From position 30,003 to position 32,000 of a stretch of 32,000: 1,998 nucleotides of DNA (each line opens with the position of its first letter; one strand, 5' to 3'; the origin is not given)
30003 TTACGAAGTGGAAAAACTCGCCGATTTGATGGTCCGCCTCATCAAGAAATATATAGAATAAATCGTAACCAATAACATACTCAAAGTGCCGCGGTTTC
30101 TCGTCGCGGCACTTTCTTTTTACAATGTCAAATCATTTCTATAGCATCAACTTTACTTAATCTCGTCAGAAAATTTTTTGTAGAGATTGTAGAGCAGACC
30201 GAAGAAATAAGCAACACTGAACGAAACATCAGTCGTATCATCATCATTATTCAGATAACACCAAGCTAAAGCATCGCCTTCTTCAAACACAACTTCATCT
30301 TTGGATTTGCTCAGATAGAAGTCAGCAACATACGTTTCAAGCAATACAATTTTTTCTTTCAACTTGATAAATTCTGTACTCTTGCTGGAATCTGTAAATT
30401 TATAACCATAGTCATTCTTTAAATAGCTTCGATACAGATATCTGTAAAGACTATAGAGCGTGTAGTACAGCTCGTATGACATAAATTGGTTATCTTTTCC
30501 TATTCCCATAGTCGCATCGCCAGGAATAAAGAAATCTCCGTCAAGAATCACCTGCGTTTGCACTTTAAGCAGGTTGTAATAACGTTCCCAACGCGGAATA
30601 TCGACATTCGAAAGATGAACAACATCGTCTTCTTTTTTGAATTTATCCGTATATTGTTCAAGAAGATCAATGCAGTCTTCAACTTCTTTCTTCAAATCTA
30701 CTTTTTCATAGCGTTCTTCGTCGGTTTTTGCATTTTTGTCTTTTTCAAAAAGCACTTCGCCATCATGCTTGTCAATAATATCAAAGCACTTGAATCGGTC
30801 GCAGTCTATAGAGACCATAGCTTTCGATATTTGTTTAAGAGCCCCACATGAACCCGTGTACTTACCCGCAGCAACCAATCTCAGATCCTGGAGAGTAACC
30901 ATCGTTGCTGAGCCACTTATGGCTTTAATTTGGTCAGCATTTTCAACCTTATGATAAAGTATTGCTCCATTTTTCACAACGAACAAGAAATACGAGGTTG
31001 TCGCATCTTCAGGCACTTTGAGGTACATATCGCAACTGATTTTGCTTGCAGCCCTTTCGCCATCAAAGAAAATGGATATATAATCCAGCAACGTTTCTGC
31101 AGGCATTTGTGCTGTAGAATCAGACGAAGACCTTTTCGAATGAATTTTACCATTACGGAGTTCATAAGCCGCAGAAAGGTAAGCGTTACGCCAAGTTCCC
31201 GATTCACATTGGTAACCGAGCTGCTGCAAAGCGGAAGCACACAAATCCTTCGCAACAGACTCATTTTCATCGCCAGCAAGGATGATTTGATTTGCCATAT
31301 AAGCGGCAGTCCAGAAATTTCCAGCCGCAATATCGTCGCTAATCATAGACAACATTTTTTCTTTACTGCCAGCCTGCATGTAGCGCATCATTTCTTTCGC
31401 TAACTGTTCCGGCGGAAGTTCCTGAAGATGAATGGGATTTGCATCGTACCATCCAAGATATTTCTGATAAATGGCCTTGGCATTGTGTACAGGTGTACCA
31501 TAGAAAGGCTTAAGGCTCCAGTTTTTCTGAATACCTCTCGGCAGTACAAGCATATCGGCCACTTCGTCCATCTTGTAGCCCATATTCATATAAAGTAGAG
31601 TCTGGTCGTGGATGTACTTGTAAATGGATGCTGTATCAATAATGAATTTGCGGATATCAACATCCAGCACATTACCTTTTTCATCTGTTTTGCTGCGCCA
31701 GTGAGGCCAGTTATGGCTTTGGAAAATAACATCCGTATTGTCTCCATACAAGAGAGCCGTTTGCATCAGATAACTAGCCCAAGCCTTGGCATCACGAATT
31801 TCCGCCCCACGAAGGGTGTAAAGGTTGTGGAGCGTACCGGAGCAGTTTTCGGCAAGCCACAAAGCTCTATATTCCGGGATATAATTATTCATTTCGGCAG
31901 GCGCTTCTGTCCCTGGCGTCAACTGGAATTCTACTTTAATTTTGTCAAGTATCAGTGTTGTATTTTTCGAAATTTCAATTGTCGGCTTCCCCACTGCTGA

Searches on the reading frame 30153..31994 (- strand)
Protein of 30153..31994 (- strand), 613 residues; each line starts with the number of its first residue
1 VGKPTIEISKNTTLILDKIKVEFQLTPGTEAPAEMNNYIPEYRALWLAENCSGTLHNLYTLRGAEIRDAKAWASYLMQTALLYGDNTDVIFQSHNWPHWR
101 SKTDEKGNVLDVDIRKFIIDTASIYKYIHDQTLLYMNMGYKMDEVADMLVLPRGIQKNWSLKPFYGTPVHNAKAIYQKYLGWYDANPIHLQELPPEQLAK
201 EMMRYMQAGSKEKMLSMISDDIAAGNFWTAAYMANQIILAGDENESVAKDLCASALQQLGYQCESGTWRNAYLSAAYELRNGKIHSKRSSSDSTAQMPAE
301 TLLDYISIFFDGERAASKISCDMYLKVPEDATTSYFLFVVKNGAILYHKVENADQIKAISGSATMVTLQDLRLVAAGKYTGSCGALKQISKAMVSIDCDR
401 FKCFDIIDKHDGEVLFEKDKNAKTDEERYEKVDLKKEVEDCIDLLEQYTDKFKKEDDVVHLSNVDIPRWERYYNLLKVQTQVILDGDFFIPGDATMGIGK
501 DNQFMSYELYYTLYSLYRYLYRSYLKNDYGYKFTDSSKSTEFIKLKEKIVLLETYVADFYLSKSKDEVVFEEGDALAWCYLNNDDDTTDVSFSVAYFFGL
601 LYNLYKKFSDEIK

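Call 8: search_protein_families(library=pfam, proteins=[window:30153-31994:-])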
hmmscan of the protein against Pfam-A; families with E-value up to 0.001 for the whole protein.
window:30153-31994:- (613 aa): 2 families
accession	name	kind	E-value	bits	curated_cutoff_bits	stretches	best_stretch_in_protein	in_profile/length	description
PF14863.12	Alkyl_sulf_dimr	-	8.8e-44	149.7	26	1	142-282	2-139/139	Alkyl sulfatase dimerisation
PF14864.11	Alkyl_sulf_C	-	9.1e-06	26.4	27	1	289-358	3-69/125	Alkyl sulfatase C-terminal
